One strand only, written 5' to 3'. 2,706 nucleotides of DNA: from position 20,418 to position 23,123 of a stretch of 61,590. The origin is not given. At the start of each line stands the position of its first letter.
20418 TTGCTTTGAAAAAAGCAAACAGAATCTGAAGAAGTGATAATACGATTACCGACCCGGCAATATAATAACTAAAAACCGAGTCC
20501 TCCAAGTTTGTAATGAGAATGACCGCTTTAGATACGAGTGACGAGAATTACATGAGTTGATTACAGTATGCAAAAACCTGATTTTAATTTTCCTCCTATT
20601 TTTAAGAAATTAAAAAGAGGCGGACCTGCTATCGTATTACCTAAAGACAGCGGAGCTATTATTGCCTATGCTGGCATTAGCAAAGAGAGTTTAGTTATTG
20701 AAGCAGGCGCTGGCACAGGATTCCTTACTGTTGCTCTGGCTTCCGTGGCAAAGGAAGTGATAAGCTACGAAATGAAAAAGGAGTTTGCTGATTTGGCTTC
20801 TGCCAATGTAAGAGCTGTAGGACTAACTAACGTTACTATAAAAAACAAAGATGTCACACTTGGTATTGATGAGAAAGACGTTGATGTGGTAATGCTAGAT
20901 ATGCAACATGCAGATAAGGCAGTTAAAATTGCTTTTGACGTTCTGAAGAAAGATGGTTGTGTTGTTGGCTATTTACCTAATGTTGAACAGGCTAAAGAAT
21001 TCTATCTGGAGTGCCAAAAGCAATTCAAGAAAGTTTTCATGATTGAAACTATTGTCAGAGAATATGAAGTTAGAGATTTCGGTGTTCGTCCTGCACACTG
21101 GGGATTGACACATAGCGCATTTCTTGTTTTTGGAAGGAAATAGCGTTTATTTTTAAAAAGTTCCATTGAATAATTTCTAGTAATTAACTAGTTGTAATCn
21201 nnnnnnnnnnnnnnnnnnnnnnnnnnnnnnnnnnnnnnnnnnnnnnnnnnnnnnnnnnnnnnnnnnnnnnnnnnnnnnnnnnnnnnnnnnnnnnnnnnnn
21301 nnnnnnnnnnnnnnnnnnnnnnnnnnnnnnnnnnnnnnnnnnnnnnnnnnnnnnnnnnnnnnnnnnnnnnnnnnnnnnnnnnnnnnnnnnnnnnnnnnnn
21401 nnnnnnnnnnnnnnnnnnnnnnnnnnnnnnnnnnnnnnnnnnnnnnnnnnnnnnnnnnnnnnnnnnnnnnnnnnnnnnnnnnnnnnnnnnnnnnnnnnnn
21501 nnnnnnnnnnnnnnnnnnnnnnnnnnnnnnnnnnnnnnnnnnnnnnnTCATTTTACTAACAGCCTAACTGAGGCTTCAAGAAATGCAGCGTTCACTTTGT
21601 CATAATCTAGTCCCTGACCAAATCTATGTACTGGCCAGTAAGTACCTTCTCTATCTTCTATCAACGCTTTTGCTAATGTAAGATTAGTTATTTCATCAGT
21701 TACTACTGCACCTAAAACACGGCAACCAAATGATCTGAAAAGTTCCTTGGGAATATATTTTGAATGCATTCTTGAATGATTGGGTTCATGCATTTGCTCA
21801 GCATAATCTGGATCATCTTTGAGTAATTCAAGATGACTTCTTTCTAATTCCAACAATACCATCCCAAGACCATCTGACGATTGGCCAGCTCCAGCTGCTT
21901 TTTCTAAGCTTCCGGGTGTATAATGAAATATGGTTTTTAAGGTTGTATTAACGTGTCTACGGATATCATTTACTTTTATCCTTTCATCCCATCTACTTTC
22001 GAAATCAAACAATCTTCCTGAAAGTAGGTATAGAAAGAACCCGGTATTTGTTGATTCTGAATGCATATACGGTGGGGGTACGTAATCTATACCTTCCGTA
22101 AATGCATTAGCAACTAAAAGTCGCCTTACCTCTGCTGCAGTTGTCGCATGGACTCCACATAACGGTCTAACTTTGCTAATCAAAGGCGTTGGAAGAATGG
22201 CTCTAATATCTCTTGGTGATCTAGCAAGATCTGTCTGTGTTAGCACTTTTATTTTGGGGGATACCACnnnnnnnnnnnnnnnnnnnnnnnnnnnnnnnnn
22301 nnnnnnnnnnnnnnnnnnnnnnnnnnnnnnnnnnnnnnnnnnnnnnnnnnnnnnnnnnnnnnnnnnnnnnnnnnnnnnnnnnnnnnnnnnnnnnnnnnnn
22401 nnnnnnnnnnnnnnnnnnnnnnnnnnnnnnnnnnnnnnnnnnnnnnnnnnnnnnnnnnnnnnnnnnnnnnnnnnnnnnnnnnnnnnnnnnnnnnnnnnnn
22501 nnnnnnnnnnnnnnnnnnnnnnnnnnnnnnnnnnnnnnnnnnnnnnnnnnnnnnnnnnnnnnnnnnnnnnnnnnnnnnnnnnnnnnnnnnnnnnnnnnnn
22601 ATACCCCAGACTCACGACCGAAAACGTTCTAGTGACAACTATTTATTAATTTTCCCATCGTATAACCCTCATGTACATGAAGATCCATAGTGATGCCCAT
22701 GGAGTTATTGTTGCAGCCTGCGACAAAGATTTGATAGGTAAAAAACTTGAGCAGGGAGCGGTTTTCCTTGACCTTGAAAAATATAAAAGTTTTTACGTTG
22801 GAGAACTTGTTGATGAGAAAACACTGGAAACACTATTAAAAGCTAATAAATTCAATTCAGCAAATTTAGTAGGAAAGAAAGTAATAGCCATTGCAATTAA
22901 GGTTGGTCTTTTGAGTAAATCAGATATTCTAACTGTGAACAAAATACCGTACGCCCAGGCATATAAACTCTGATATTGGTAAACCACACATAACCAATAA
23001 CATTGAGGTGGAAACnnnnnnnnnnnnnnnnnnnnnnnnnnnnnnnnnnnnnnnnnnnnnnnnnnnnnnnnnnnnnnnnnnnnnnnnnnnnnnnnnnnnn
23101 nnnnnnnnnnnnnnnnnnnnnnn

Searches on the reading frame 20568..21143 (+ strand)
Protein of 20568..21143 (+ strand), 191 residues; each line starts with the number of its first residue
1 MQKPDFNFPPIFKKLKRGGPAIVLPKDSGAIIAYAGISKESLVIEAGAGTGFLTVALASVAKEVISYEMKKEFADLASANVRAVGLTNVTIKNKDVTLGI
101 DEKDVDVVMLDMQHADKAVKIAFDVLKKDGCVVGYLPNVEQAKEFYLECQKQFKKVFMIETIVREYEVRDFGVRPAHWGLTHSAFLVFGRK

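Call 8: find_encoding_contigs(protein=window:20568-21143:+, flank=3000, max_places=6)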
Protein window:20568-21143:+ (191 aa): 1 contig read that carries it; 1 place shown.
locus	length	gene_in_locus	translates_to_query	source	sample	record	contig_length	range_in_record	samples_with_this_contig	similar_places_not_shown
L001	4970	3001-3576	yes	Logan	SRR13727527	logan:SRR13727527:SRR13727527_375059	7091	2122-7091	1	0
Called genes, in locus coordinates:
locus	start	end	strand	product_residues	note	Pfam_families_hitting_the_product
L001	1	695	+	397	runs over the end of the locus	PF01926:MMR_HSR1, PF08438:YGR210-like_G4, PF02824:TGS (weak)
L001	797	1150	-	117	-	PF13396:PLDc_N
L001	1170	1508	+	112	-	PF03091:CutA1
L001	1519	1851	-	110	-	PF01900:RNase_P_Rpp14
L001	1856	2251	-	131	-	PF04307:YdjM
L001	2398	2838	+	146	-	PF00731:AIRC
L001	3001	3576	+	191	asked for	PF01135:PCMT (weak), PF08704:GCD14, PF00398:RrnaAD, PF13847:Methyltransf_31, PF08241:Methyltransf_11 (weak), PF13649:Methyltransf_25 (weak)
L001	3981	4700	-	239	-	-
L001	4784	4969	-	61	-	?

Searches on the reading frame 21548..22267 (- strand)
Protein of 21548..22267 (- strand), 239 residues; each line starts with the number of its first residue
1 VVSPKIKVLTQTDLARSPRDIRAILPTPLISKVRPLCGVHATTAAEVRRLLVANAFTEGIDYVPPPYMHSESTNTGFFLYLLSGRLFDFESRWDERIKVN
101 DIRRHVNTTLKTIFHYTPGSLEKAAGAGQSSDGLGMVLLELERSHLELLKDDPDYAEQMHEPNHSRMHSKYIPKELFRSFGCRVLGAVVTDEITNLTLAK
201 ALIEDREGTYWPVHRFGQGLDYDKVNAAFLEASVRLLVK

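Call 29: search_protein_families(library=pfam, proteins=[window:21548-22267:-], max_evalue=0.001)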
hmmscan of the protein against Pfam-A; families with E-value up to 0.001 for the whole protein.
window:21548-22267:- (239 aa): 0 families

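Call 32: search_solved_structures(query=window:21548-22267:-, max_evalue=1)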
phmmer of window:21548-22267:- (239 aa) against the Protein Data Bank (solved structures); distinct sequences matched with E-value up to 1: 0.

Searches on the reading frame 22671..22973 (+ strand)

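Call 34: search_protein_families(library=pfam, proteins=[window:22671-22973:+], max_evalue=0.0001)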
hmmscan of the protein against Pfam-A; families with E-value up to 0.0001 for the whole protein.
window:22671-22973:+ (100 aa): 1 family
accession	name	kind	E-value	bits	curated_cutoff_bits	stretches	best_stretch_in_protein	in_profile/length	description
PF04242.18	DUF424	-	1.6e-19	70.4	25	1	6-100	2-92/92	Protein of unknown function (DUF424)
